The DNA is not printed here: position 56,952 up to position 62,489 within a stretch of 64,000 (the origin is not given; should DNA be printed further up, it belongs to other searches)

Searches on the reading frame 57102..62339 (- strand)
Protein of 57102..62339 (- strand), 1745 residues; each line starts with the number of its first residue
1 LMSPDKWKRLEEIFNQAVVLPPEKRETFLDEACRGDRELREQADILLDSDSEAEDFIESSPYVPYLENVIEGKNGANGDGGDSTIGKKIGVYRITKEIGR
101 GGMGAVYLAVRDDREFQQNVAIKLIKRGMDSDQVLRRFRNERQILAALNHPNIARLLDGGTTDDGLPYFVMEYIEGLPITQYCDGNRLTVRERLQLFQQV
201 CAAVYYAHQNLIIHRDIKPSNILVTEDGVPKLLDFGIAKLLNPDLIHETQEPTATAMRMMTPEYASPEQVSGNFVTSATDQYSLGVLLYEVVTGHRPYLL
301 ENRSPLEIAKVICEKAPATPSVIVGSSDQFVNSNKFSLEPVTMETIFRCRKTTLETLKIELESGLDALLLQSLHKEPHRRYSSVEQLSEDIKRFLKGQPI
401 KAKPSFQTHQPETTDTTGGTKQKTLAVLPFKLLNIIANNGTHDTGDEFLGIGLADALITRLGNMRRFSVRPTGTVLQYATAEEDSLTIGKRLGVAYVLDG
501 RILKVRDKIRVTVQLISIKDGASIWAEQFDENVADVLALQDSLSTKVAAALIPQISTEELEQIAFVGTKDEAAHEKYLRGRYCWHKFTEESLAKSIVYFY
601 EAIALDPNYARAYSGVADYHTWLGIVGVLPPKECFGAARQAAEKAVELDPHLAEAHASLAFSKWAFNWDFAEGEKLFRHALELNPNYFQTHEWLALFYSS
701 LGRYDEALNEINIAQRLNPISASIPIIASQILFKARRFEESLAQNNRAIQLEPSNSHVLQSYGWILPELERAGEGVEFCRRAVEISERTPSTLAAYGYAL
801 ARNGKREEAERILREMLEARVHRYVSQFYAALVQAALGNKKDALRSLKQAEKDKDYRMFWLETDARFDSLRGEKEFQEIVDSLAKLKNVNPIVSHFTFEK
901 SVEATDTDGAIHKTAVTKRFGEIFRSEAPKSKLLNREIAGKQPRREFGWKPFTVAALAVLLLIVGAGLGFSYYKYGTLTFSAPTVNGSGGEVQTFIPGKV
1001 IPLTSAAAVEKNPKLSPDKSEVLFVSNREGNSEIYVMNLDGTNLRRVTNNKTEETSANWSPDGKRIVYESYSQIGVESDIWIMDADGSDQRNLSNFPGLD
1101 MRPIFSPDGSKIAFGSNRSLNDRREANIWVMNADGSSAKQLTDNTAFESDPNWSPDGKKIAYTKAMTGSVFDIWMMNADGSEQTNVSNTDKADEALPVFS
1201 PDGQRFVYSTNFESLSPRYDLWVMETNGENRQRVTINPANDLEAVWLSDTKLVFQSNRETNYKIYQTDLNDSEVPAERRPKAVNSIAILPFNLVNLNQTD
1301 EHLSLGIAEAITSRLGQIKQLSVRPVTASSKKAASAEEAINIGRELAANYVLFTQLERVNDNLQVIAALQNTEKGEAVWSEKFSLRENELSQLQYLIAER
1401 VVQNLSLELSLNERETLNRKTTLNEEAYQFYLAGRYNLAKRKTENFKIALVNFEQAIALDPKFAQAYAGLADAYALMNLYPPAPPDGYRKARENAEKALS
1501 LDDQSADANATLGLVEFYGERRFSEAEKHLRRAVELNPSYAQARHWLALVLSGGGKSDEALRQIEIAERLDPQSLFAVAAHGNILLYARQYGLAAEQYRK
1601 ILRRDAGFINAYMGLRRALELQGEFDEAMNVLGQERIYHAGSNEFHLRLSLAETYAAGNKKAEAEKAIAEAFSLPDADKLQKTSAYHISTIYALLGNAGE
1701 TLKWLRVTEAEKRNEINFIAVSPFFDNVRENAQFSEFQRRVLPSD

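Call 35: search_protein_families(library=pfam, proteins=[window:57102-62339:-], max_evalue=0.001)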
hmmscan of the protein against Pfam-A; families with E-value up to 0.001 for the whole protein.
window:57102-62339:- (1745 aa): 23 families
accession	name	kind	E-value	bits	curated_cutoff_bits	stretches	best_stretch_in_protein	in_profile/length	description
PF00069.31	Pkinase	-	2.3e-47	162.1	31.7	1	92-387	1-258/263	Protein kinase domain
PF07676.18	PD40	-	6.1e-36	122.1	20.9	3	1092-1130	3-38/38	WD40-like Beta Propeller Repeat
PF07714.23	PK_Tyr_Ser-Thr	-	3.4e-35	122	23.1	1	94-299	3-206/258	Protein tyrosine and serine/threonine kinase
PF13431.12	TPR_17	-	2e-22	78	24.4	1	676-708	1-33/34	Tetratricopeptide repeat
PF14559.12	TPR_19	-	2.9e-21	76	25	2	1585-1633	1-49/68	Tetratricopeptide repeat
PF13414.12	TPR_11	-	1.4e-16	60.3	26.8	1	1445-1476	9-40/42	TPR repeat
PF07719.23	TPR_2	-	2.5e-13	49.4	27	0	690-719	3-32/34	Tetratricopeptide repeat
PF13432.12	TPR_16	-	1.3e-11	45.2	32.7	1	1517-1574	7-64/65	Tetratricopeptide repeat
PF13428.12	TPR_14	-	3.1e-11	43.2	23.5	0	1520-1548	14-42/44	Tetratricopeptide repeat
PF14583.12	Pectate_lyase22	-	1.4e-09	37.7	30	0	1032-1097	216-283/386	Oligogalacturonate lyase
PF00515.34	TPR_1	-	2.4e-09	37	27.8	0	1518-1540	12-34/34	Tetratricopeptide repeat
PF00930.27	DPPIV_N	-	1.7e-08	34.1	22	0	1012-1108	239-339/354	Dipeptidyl peptidase IV (DPP IV) N-terminal region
PF13181.12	TPR_8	-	2.5e-07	30.7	25.7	0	692-719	5-32/34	Tetratricopeptide repeat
PF01636.29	APH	-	3e-07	30.9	23.2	0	121-201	24-101/239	Phosphotransferase enzyme family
PF02897.21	Peptidase_S9_N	-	1.9e-06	27.4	24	1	1105-1273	131-312/414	Prolyl oligopeptidase, N-terminal beta-propeller domain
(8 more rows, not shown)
